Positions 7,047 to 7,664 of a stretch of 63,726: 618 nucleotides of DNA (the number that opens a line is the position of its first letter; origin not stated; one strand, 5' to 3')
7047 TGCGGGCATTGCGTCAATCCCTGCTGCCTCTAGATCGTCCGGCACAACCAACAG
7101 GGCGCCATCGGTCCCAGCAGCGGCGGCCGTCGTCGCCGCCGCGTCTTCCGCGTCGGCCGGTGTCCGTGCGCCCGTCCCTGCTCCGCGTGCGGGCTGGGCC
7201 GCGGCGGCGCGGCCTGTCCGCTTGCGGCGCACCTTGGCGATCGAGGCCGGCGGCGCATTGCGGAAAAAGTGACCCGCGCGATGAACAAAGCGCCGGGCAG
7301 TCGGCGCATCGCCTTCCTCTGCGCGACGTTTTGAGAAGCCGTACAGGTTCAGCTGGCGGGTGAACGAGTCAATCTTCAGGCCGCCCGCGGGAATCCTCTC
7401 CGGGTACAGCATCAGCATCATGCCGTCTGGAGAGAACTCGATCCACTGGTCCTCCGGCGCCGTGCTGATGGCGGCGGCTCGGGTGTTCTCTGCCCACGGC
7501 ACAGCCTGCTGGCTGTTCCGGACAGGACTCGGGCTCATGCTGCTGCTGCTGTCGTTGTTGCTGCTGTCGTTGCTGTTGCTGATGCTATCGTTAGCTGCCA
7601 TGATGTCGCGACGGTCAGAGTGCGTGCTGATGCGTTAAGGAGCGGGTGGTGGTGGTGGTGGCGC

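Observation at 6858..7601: A virus-encoded HSF-type DNA-binding protein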

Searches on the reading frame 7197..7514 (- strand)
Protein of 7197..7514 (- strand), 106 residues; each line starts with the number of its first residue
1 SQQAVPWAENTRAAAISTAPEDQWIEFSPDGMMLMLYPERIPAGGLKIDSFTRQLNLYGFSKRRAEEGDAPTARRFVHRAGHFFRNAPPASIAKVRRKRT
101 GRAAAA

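Call 22: find_homologous_proteins(query=window:7197-7514:-, max_evalue=10)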
Query window:7197-7514:-: 14 candidates shared short words with the query, none scored E <= 10.
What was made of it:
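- Tried and rejected: The same search with the DBD alone returned nothing, from just 14 candidates (call 22).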

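Call 27: find_homologous_proteins(query=A1, max_evalue=0.001)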
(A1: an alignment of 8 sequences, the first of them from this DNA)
Query A1 (8 sequences) (106 aa, profile of the alignment): 328 proteins with E <= 0.001 among 445 candidates; the best 120 are listed.
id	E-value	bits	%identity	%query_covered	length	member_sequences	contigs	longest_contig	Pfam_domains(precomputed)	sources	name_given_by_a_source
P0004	1.6e-35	139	58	18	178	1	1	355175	PF00447.24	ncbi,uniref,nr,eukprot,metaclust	ncbi:hypothetical protein SDRG_13211 [Saprolegnia diclina VS20]|uniref:HSF-type DNA-binding domain-c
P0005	9.3e-35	136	55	19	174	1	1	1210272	PF00447.24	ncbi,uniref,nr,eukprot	ncbi:hypothetical protein SPRG_19169 [Saprolegnia parasitica CBS 223.65]|uniref:HSF-type DNA-binding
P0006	1.1e-31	127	36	52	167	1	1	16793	PF00447.24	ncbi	ncbi:hypothetical protein As57867_002581, partial [Aphanomyces stellatus]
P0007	6.3e-31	124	28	84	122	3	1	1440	PF00447.24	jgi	jgi:hypothetical protein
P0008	1.6e-30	123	41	46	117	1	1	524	PF00447.24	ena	-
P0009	3.0e-30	122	30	83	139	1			PF00447.24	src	-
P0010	3.7e-27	112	37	49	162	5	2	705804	PF00447.24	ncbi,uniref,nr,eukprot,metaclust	ncbi:hypothetical protein H257_10761 [Aphanomyces astaci]|uniref:HSF-type DNA-binding domain-contain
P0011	7.6e-27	111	27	85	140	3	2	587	PF00447.24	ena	-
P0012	1.8e-26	110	28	75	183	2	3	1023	PF00447.24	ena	-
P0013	2.0e-26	110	27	77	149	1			PF00447.24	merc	-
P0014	3.0e-26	109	32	52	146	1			PF00447.24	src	-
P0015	3.5e-26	109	28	75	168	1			PF00447.24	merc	-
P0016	3.6e-26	109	65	16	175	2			PF00447.24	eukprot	eukprot:gene55383-73965_t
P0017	4.0e-26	109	27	84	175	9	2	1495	PF00447.24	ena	-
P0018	6.3e-26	108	28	75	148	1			PF00447.24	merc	-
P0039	4.5e-23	99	37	39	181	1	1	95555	PF00447.24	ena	-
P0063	2.4e-21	93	32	46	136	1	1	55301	PF00447.24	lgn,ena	-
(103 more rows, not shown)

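Call 57: find_related_loci(query=A1, collection=viral_contigs, flank=8000)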
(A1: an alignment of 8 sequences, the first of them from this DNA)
Query A1 (106 aa) in viral_contigs; peptide patterns used: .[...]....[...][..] (x = any residue, [..] = any of these).
123 stretches matched a pattern, but none encodes a relative of the query by tblastn (E <= 1e-3).

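Call 85: find_encoding_contigs(protein=P0039, flank=10000, max_places=2)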
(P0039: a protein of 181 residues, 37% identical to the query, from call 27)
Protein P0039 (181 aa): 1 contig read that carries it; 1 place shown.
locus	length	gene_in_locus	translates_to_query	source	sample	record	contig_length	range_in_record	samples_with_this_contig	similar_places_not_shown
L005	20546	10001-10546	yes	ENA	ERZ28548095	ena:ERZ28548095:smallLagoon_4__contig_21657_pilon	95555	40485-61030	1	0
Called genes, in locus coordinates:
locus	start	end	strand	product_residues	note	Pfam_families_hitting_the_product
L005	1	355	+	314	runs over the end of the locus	PF22614:Slo-like_RCK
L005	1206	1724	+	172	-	PF23271:HEAT_GCN1 (weak)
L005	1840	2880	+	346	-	-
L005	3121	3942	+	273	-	-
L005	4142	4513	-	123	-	-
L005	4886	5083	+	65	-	-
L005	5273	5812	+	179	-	PF00069:Pkinase, PF07714:PK_Tyr_Ser-Thr, PF03109:ABC1 (weak)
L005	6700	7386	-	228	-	PF02734:Dak2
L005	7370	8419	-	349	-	PF02733:Dak1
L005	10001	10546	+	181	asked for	PF00447:HSF_DNA-bind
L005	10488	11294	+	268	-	-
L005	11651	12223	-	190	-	-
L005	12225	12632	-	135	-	-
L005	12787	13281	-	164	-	-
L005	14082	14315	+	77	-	-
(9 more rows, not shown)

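Call 86: find_encoding_contigs(protein=P0063, flank=10000, max_places=2)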
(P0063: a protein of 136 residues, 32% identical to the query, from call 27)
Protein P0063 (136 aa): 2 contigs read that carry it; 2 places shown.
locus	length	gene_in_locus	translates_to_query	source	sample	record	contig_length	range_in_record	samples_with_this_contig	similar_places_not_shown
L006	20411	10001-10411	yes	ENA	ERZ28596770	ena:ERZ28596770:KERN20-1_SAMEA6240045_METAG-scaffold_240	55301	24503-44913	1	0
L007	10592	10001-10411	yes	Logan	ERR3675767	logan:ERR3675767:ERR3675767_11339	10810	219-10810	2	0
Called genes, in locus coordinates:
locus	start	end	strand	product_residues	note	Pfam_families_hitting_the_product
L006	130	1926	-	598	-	PF00501:AMP-binding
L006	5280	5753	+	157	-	PF02244:Propep_M14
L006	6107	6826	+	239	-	PF00246:Peptidase_M14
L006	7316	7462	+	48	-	-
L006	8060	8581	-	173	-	PF00324:AA_permease, PF13520:AA_permease_2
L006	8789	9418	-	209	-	PF13520:AA_permease_2, PF00324:AA_permease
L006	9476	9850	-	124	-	-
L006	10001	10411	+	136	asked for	PF00447:HSF_DNA-bind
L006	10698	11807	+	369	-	-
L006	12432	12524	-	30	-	-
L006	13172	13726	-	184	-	PF10343:Q_salvage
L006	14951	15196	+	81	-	-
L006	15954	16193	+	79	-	-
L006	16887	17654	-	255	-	-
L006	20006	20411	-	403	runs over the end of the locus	PF19737:FKTN_N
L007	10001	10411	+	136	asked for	PF00447:HSF_DNA-bind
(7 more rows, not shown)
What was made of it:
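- Tried and rejected: Long metagenome contigs carrying small HSFs being viral: P0039 and P0063 lie on eukaryote-like contigs (calls 85, 86).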
